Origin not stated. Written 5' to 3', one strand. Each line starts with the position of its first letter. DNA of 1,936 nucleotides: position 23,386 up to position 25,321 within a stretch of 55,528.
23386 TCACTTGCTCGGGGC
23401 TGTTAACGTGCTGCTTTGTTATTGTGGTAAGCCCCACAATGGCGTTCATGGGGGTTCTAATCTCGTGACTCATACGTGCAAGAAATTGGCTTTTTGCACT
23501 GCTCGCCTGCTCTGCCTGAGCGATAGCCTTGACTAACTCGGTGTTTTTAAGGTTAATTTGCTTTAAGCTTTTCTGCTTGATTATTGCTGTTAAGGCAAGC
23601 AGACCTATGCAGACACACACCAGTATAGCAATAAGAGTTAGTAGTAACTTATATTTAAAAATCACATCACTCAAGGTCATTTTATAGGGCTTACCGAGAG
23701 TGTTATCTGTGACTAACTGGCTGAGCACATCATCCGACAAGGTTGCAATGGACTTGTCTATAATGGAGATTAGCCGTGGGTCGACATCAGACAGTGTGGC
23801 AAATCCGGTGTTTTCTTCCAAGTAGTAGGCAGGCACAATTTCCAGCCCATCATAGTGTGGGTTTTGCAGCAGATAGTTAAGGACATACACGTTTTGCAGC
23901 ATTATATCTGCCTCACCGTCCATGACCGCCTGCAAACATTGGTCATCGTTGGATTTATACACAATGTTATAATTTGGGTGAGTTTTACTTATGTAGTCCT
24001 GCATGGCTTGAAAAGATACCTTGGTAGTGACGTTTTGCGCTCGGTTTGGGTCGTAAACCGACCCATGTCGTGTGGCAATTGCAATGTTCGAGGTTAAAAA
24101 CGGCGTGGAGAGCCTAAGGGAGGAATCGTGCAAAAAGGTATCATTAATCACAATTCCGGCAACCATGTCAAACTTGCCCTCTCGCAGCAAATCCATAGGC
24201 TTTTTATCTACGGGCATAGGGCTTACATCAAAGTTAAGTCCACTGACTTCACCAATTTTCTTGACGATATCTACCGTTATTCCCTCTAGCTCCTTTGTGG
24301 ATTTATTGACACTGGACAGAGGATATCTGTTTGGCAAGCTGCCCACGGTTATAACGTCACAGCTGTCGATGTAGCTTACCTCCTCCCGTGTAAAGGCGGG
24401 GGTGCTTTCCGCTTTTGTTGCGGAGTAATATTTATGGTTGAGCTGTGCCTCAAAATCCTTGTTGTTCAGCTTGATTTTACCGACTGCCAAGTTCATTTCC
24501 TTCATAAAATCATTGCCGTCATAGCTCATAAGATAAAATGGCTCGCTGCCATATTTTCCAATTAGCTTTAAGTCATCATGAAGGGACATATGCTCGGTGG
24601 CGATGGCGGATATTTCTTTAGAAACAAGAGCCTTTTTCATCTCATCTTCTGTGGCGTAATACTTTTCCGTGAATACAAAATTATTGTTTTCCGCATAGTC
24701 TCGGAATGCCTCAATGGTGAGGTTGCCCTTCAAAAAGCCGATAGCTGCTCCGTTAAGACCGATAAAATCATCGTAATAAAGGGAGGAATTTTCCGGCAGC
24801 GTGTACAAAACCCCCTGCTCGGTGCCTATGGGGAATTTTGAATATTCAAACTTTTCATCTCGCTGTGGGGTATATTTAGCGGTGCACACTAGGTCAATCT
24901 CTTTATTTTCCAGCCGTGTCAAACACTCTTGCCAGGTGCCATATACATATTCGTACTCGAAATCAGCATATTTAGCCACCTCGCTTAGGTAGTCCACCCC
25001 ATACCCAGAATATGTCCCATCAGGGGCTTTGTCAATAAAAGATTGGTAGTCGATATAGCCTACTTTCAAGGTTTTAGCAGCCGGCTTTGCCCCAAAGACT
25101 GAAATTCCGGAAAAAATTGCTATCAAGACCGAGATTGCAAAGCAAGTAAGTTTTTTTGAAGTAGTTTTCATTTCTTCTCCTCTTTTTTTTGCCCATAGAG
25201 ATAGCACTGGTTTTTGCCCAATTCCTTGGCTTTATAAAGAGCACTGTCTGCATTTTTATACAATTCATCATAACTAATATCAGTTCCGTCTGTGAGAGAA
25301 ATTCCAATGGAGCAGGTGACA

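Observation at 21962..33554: Candidate undescribed sensory system: one dual-SBP periplasmic sensor module wired to both a hybrid kinase and a diguanylate cyclase, around a REC-EAL-GGDEF regulator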

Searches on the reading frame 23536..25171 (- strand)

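Call 36: search_solved_structures(query=A3, max_evalue=0.001, show_alignments=2)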
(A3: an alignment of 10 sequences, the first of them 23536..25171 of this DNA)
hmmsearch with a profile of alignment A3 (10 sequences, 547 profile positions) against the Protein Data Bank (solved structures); distinct sequences matched with E-value up to 0.001: 68 (the best 60 are shown).
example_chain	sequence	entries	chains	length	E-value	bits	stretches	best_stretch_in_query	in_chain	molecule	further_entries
4q0c_A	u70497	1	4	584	2.6e-42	148.6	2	258-491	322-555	Virulence sensor protein BvgS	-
3mpk_A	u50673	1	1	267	3.3e-27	98.7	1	250-491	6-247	Virulence sensor protein bvgS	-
3mpl_A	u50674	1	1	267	1.1e-26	96.9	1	250-491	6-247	Virulence sensor protein bvgS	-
6h30_A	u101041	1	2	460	1.9e-24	89.6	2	45-254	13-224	Glutamine ABC transporter permease and substrate binding protein protein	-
9ilw_A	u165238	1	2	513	2.3e-24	89.3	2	264-487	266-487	Acid-sensing system histidine kinase EvgS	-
4la9_A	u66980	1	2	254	1.9e-18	69.7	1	4-248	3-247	Glutamine ABC transporter permease and substrate binding protein protein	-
4kpt_A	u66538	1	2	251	6e-18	68.1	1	6-248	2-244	Glutamine ABC transporter permease and substrate binding protein protein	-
5t0w_A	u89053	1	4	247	7.3e-18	67.8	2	32-144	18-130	AncCDT-1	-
5tuj_C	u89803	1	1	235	8e-18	67.7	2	34-144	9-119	Ancestral protein CDT-Anc1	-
6fxg_A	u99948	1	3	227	4.3e-16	62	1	45-248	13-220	Amino acid ABC transporter membrane protein PAAT family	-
8b5e_A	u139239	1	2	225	4.6e-16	61.9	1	45-248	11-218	ABC transporter permease subunit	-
8b5d_A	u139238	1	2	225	5.5e-16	61.6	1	45-248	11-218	ABC transporter permease subunit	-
5jos_A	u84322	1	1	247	2.1e-14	56.4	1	34-117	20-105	Cyclohexadienyl dehydratase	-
4zv1_A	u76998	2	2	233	2.3e-14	56.3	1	34-255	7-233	AncQR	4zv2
4ymx_A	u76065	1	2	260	1.3e-11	47.2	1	269-485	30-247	ABC-type amino acid transport system, periplasmic component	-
5gzs_A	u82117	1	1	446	6.8e-08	34.9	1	83-198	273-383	GGDEF family protein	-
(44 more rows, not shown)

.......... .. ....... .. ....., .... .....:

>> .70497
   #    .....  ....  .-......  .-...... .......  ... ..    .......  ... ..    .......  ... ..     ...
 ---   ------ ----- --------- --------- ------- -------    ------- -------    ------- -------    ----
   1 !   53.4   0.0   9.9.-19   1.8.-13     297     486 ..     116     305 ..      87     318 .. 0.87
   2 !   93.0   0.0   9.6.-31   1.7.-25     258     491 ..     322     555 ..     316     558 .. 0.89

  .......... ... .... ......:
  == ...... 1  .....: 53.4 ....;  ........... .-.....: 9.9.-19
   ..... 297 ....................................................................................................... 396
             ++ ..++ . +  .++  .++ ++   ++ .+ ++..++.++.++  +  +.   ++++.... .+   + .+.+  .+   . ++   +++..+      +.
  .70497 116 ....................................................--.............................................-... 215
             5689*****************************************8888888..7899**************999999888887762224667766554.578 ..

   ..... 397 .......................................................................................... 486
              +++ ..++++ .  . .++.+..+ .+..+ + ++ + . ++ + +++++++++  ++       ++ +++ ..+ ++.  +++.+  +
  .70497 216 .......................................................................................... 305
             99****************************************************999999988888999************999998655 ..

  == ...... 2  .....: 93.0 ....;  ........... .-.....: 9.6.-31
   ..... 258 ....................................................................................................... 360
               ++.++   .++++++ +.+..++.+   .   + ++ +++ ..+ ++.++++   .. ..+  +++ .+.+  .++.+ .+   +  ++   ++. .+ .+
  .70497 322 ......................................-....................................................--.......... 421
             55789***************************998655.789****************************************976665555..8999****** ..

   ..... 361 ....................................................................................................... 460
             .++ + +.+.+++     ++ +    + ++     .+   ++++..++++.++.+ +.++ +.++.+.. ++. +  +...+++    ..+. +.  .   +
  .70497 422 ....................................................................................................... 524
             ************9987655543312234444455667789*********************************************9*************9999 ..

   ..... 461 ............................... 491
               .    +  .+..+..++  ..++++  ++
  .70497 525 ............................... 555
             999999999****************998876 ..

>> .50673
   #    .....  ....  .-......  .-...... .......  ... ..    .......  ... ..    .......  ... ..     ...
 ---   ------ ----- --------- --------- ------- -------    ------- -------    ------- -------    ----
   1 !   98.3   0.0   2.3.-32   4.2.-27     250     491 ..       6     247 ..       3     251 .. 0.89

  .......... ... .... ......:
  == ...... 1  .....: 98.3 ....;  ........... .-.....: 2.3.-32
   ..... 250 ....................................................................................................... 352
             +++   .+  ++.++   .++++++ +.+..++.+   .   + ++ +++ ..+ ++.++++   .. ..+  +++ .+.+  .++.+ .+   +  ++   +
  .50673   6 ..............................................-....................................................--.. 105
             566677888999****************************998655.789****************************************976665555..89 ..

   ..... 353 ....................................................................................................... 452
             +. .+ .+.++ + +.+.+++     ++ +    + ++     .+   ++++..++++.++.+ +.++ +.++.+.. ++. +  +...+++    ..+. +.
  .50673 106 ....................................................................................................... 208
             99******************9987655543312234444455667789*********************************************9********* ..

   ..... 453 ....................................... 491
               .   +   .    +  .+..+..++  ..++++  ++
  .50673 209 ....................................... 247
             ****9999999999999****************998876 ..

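Call 37: find_related_loci(query=A3, collection=metagenome_contigs, flank=8000)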
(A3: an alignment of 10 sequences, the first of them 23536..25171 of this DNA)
Query A3 (545 aa) in metagenome_contigs; peptide patterns used: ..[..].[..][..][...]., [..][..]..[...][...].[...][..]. (x = any residue, [..] = any of these).
186 stretches matched a pattern; 53 encode a relative of the query (tblastn E <= 1e-3); 53 distinct loci.
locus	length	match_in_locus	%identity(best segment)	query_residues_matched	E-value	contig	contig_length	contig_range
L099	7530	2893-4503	35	2-545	2e-115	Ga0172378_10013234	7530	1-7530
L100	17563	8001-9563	34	11-539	2e-110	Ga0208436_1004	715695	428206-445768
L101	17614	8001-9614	32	1-533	7e-101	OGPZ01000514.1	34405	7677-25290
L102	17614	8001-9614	32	1-533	2e-100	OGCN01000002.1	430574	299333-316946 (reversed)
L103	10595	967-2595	31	1-539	3e-100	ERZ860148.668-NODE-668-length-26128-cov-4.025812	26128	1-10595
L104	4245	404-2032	31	1-539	8e-100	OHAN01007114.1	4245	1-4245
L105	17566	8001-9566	33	24-545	7e-98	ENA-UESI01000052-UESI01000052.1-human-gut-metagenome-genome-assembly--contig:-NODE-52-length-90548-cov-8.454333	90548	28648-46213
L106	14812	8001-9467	30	33-522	2e-75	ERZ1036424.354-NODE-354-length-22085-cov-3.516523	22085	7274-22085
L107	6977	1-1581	26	6-525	7e-38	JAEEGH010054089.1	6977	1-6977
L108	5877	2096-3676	26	6-525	1e-37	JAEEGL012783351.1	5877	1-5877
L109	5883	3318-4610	27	6-429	1e-37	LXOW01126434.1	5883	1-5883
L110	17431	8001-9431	25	14-488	4e-36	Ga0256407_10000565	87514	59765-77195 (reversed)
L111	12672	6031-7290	26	13-429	5e-36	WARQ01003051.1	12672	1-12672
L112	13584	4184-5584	24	33-505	2e-35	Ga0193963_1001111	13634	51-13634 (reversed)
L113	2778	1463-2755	23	1-427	6e-32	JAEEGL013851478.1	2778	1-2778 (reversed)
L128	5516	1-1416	22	62-533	8e-23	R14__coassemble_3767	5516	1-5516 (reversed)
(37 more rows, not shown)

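Call 42: search_protein_families(library=pfam, proteins=[L100:739-1137:+, L100:1219-1569:+, L100:1541-2902:+, L100:2995-5139:+, L100:5099-7933:+, L100:7953-11198:+, L100:11229-12830:+, L100:12842-13195:+, L128:2873-5068:+, L128:5072-5515:+], max_evalue=0.001)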
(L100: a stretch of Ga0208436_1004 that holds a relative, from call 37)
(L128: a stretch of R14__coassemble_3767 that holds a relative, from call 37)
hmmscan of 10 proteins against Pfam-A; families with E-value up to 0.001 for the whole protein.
L100:739-1137:+ (132 aa): 1 family
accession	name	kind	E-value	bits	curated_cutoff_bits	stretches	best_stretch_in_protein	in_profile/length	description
PF01627.28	Hpt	-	1.3e-05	25.8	24.6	1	58-121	16-79/84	Hpt domain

L100:1219-1569:+ (116 aa): 1 family
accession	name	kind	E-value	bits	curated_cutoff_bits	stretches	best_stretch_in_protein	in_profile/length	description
PF01627.28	Hpt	-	9.5e-08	32.6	24.6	1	39-104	11-76/84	Hpt domain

L100:1541-2902:+ (453 aa): 1 family
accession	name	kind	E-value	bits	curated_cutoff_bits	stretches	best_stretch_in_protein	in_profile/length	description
PF00990.26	GGDEF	-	5.8e-26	91.6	23.8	1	273-427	2-160/161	Diguanylate cyclase, GGDEF domain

L100:2995-5139:+ (714 aa): 3 families
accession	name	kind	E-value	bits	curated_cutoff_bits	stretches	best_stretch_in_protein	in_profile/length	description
PF00563.25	EAL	-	1.6e-62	211.4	31.3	1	308-542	5-236/236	EAL domain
PF00072.30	Response_reg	-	3.9e-48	162.7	30.2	2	7-119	1-109/111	Response regulator receiver domain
PF00990.26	GGDEF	-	4.3e-17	62.8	23.8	1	138-237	3-104/161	Diguanylate cyclase, GGDEF domain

L100:5099-7933:+ (944 aa): 5 families
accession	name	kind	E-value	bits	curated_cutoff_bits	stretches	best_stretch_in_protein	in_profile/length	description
PF02518.31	HATPase_c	-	7.7e-25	87.9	26.4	1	679-793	2-109/111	Histidine kinase-, DNA gyrase B-, and HSP90-like ATPase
PF00072.30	Response_reg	-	1.6e-23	83.4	30.2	1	824-939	2-110/111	Response regulator receiver domain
PF00512.31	HisKA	-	5.5e-19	68.4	26.9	1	566-631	2-66/66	His Kinase A (phospho-acceptor) domain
PF00497.25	SBP_bac_3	-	6.6e-09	36.1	26.4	1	73-279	12-131/132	Bacterial extracellular solute-binding proteins, family 3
PF12974.12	Phosphonate-bd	-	1.8e-05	24.7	27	0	404-449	15-61/242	ABC transporter, phosphonate, periplasmic substrate-binding protein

L100:7953-11198:+ (1081 aa): 4 families
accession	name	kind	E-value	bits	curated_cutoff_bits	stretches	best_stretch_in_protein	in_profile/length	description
PF00072.30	Response_reg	-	1.5e-44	151.1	30.2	2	946-1062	1-110/111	Response regulator receiver domain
PF02518.31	HATPase_c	-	1.2e-27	97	26.4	1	670-785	1-109/111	Histidine kinase-, DNA gyrase B-, and HSP90-like ATPase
PF00497.25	SBP_bac_3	-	1.9e-23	83.1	26.4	2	39-248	4-130/132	Bacterial extracellular solute-binding proteins, family 3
PF00512.31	HisKA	-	5.3e-17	62.1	26.9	1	557-623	1-66/66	His Kinase A (phospho-acceptor) domain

L100:11229-12830:+ (533 aa): 5 families
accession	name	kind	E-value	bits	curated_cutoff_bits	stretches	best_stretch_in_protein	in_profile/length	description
PF00990.26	GGDEF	-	7e-33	114.1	23.8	1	368-524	1-160/161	Diguanylate cyclase, GGDEF domain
PF08448.16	PAS_4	-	8.3e-08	32.9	23.1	1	247-351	4-109/110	PAS fold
PF00989.32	PAS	-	1.7e-07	31.7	22.6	1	243-347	6-113/113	PAS fold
PF13426.13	PAS_9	-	1.4e-05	25.8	27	1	250-349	3-103/103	PAS domain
PF24820.1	Diguanyl_cycl_sensor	-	8.7e-05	22.9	28.1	1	244-306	2-63/109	Diguanylate cyclase-like sensor domain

L100:12842-13195:+ (117 aa): 1 family
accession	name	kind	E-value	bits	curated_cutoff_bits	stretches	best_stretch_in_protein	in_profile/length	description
PF01627.28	Hpt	-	6.4e-05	23.6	24.6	1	41-92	15-66/84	Hpt domain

L128:2873-5068:+ (732 aa): 4 families
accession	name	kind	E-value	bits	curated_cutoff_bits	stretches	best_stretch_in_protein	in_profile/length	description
PF00563.25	EAL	-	3.1e-65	220.3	31.3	1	330-562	3-236/236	EAL domain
PF00072.30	Response_reg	-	3e-25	89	30.2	1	34-145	1-109/111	Response regulator receiver domain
PF00990.26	GGDEF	-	1.3e-12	48.2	23.8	1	163-260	2-103/161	Diguanylate cyclase, GGDEF domain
PF08447.18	PAS_3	-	8e-05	23.3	25.6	1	631-710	2-77/89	PAS fold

L128:5072-5515:+ (148 aa): 1 family
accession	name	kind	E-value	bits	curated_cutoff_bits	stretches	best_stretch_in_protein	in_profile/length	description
PF01627.28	Hpt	-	9.7e-06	26.2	24.6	1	45-121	11-81/84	Hpt domain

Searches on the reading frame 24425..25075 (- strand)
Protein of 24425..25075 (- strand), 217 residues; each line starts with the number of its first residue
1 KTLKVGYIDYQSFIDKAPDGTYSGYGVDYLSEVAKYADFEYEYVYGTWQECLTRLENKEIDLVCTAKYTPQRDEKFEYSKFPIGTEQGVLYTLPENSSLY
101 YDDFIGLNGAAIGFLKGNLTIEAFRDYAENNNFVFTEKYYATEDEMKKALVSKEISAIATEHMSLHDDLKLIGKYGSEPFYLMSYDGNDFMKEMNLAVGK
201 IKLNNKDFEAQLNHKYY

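Call 56: search_solved_structures(query=window:24425-25075:-, max_evalue=0.001, show_alignments=4)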
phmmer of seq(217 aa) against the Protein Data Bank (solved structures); distinct sequences matched with E-value up to 0.001: 12.
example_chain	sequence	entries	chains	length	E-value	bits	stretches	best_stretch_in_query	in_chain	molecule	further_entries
6h30_A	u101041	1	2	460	3.2e-07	33.4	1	21-158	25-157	Glutamine ABC transporter permease and substrate binding protein protein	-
5jos_A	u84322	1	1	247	7.1e-07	32.3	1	2-80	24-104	Cyclohexadienyl dehydratase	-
5tuj_C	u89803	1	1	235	9.4e-07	31.9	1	2-90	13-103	Ancestral protein CDT-Anc1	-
5t0w_A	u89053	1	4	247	1.1e-06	31.7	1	2-90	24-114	AncCDT-1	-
5gzs_A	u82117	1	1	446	1.3e-06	31.5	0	16-161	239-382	GGDEF family protein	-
6wup_A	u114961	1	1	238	9.8e-06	28.6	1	2-80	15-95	Ancestral cyclohexadienyl dehydratase, AncCDT-5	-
6fxg_A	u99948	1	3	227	3.5e-05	26.8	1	20-158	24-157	Amino acid ABC transporter membrane protein PAAT family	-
8b5e_A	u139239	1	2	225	3.8e-05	26.7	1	20-158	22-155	ABC transporter permease subunit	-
4kpt_A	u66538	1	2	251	4.7e-05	26.4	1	21-158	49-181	Glutamine ABC transporter permease and substrate binding protein protein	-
8b5d_A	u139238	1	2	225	4.7e-05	26.3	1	20-157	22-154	ABC transporter permease subunit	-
4la9_A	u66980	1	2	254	4.8e-05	26.3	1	21-158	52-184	Glutamine ABC transporter permease and substrate binding protein protein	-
3hv1_A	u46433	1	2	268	0.00059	22.8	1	16-126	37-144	Polar amino acid ABC uptake transporter substrate binding protein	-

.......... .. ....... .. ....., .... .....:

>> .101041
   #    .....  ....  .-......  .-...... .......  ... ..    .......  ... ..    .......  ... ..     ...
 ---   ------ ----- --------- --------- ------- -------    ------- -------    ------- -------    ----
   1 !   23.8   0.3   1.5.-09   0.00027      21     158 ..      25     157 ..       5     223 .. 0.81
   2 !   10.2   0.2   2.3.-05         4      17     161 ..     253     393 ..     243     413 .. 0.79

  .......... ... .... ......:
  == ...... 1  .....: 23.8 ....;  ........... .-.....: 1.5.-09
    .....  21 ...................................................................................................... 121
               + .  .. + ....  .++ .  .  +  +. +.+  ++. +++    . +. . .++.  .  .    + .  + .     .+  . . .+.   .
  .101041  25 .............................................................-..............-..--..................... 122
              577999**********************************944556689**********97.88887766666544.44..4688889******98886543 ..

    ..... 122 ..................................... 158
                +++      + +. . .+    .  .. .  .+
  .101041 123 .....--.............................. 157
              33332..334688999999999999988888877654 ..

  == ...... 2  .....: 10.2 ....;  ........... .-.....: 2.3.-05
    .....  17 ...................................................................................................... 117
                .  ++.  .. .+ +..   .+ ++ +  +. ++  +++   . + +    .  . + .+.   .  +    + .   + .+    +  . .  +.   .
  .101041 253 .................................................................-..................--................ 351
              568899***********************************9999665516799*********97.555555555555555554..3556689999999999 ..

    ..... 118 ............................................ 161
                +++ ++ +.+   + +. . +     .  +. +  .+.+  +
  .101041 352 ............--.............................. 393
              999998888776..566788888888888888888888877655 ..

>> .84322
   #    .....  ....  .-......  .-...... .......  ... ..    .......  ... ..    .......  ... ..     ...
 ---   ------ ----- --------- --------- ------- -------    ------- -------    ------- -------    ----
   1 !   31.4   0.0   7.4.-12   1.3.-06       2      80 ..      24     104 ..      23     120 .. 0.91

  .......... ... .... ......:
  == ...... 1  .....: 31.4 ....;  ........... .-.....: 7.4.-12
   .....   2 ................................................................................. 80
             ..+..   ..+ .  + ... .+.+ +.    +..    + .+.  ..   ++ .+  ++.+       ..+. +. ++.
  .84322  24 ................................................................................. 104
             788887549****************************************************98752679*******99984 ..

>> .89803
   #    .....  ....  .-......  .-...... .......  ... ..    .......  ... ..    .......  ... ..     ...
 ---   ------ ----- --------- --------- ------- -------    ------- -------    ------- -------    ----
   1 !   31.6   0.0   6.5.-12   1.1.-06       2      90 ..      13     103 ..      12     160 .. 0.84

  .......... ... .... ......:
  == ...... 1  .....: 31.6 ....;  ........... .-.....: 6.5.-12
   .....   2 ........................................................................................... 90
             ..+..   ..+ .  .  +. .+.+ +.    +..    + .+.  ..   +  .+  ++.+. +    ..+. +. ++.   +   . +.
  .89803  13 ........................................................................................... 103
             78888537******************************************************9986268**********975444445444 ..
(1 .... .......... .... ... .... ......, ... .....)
